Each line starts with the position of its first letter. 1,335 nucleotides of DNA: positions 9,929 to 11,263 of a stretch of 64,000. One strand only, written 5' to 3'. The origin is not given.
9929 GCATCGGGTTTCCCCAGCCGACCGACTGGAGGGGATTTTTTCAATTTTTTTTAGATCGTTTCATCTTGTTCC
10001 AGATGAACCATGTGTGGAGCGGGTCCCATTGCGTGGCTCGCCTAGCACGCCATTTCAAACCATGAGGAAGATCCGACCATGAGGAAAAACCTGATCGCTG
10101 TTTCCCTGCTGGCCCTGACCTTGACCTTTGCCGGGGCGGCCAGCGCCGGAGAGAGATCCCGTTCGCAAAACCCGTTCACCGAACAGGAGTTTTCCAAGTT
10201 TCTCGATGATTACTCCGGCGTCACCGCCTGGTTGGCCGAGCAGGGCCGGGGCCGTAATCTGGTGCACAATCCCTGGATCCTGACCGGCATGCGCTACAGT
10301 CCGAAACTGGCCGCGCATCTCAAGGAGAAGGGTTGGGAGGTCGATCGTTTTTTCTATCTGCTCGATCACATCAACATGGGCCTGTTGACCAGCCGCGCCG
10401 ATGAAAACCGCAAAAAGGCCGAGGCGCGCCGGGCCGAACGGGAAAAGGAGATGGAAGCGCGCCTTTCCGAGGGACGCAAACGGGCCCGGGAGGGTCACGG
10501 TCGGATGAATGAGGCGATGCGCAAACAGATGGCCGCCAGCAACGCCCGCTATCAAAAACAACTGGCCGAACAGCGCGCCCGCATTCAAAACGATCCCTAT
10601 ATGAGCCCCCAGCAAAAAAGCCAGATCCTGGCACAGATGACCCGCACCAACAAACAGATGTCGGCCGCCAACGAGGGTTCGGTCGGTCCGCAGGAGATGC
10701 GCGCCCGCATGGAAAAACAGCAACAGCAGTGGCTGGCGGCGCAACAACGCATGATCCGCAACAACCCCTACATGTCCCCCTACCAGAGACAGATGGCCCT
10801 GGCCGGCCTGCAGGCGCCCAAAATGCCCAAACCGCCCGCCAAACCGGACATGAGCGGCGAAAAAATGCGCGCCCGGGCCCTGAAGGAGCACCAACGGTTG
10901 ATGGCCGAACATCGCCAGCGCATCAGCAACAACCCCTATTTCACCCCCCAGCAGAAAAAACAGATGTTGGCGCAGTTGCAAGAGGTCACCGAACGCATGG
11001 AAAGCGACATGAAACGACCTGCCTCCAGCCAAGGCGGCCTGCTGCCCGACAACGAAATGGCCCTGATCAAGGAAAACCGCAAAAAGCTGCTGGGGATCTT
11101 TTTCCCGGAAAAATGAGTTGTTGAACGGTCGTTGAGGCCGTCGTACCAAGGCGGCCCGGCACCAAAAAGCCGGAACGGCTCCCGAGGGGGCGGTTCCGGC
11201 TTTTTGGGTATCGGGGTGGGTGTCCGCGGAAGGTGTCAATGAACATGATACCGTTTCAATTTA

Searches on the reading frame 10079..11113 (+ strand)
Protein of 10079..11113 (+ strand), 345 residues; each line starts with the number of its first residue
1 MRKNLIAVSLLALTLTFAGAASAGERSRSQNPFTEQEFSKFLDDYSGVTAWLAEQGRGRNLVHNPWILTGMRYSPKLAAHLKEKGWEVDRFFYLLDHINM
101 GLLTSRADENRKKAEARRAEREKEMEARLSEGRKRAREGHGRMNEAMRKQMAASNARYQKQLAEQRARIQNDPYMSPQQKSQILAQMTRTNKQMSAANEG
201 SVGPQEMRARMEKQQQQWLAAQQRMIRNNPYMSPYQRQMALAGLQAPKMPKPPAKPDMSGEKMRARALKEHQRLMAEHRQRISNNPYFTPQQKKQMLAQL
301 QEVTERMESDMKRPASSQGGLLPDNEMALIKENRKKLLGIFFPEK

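Call 60: search_protein_families(library=pfam, proteins=[window:10079-11113:+], max_evalue=1)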
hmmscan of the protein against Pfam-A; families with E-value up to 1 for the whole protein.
window:10079-11113:+ (345 aa): 5 families
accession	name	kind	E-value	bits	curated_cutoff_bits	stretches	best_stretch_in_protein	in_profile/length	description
PF07564.17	DUF1542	-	0.1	13.1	24.3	0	269-306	7-44/77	Domain of Unknown Function (DUF1542)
PF05920.17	Homeobox_KN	-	0.18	12.1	24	0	171-195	7-31/40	Homeobox KN domain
PF11950.13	DUF3467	-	0.19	12.3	25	0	277-309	53-85/92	Protein of unknown function (DUF3467)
PF08822.17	DUF1804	-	0.22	11.9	29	1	135-199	52-116/164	Protein of unknown function (DUF1804)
PF03280.19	Lipase_chap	-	0.86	10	25.7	0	276-302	62-88/192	Proteobacterial lipase chaperone protein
